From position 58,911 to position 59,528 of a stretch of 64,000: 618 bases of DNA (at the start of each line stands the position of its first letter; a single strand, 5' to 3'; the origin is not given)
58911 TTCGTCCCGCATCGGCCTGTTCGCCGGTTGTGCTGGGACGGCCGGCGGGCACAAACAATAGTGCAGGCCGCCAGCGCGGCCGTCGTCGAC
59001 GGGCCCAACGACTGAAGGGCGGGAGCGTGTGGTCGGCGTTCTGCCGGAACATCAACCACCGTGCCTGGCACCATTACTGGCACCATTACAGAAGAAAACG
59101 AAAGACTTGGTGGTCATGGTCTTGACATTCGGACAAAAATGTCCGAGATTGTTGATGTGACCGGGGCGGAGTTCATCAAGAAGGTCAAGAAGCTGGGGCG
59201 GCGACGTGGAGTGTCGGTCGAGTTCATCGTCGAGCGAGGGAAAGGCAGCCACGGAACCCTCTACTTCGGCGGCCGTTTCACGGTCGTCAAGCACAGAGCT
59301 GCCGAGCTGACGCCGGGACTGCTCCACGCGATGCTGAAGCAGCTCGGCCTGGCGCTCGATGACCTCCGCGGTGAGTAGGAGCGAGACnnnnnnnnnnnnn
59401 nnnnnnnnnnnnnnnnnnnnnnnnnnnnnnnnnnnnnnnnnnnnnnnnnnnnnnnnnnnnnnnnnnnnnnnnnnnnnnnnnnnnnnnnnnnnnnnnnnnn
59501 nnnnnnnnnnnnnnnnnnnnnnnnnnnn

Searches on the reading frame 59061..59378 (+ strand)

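Call 6: search_protein_families(library=pfam, proteins=[window:59061-59378:+], max_evalue=0.01)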
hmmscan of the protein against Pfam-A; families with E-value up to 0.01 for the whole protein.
window:59061-59378:+ (105 aa): 1 family
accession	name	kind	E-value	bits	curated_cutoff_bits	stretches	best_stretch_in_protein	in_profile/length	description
PF07927.17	HicA_toxin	-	4.3e-06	27.2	27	1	55-97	13-58/58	HicA toxin of bacterial toxin-antitoxin,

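Call 7: search_protein_families(library=ncbifam, proteins=[window:59061-59378:+], max_evalue=0.01)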
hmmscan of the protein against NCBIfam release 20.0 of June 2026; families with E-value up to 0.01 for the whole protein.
window:59061-59378:+ (105 aa): 0 families

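Call 8: search_protein_families(library=padloc, proteins=[window:59061-59378:+], max_evalue=0.01)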
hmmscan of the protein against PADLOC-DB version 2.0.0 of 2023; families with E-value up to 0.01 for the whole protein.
window:59061-59378:+ (105 aa): 0 families
